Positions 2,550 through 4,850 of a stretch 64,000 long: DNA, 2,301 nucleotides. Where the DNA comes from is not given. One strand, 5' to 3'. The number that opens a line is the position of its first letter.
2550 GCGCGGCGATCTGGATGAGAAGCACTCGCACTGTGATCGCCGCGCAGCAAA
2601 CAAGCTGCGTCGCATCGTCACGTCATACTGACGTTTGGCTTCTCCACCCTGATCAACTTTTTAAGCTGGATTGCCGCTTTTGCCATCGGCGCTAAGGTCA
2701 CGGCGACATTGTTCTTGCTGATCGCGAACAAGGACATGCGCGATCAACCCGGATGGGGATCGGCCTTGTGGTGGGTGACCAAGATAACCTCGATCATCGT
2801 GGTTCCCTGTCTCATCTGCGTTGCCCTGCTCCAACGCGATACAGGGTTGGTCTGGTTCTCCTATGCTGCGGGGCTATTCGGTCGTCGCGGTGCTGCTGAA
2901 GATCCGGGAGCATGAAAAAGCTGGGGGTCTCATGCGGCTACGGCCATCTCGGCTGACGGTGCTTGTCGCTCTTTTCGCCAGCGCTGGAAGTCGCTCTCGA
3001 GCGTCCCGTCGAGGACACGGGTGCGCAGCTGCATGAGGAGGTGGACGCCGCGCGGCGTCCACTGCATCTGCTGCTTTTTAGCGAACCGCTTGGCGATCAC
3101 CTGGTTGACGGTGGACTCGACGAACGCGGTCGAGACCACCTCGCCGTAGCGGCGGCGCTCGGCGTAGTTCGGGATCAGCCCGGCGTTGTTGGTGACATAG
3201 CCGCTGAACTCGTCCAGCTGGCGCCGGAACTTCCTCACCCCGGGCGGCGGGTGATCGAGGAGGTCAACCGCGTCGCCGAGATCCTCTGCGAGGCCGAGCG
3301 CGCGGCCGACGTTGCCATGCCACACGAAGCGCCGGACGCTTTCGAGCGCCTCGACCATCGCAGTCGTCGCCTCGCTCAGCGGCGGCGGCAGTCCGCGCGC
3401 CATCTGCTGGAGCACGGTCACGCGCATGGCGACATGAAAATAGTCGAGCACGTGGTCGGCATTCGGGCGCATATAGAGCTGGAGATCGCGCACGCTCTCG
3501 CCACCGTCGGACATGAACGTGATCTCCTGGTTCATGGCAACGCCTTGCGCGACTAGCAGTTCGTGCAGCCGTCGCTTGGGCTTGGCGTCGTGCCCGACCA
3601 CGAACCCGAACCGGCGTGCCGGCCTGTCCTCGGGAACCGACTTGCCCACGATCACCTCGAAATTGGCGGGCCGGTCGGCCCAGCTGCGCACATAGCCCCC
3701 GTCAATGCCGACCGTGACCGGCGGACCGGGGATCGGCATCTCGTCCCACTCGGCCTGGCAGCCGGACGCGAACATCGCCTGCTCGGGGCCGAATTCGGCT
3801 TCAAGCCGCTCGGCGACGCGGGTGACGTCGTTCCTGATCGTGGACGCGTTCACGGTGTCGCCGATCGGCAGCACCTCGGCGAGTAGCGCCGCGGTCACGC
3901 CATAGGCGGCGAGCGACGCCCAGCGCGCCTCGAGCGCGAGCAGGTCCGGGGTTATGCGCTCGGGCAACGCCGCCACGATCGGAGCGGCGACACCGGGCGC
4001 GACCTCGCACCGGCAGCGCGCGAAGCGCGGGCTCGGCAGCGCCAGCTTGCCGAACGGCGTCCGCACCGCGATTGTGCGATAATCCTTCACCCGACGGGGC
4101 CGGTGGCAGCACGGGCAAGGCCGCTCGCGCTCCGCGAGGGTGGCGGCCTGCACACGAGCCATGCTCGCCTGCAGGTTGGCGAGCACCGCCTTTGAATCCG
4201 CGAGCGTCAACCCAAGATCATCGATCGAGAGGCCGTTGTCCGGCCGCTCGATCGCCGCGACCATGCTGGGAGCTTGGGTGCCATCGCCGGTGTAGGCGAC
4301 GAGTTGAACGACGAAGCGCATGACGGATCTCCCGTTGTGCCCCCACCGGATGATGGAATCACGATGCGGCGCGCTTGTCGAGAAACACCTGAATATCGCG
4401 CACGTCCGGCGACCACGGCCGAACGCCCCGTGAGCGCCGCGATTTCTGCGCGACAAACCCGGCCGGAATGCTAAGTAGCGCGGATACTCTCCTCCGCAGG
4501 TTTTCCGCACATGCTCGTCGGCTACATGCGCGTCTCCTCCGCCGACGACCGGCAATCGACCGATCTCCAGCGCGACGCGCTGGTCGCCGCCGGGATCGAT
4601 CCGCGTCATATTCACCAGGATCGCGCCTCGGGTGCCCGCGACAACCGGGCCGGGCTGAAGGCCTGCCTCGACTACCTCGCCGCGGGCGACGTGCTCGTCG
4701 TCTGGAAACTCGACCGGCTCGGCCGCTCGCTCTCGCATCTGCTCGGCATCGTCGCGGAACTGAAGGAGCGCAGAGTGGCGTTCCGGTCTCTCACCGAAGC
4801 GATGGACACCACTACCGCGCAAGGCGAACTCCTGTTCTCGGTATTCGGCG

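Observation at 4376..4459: Identity between two inverted IS copies ends at the dyad of a 26-bp hix/res-like site beside a serine recombinase gene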

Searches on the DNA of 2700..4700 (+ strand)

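Call 7: search_dna_similar(query=window:2700-4700:+, collection=plasmids, mode=near, max_rows=40)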
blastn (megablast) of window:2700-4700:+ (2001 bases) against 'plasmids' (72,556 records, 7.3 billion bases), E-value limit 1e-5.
Records with a match: 2; places in all: 2; records where one place covers at least 80% of the query: 0.
Best place of each record, by identity: 80-90% 2.
By first word of the organism name: Martelella 2.
By predicted mobility (MOB-suite, as given by PLSDB): non-mobilizable 2.
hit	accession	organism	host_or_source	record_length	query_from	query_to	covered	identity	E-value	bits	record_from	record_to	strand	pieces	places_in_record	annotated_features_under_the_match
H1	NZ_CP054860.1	Martelella sp. NC18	single cell,mine sediment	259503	354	430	4%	87.0%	2e-13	86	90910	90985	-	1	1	none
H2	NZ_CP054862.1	Martelella sp. NC20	single cell,Soudan mine sediment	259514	354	430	4%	87.0%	2e-13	86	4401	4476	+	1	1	none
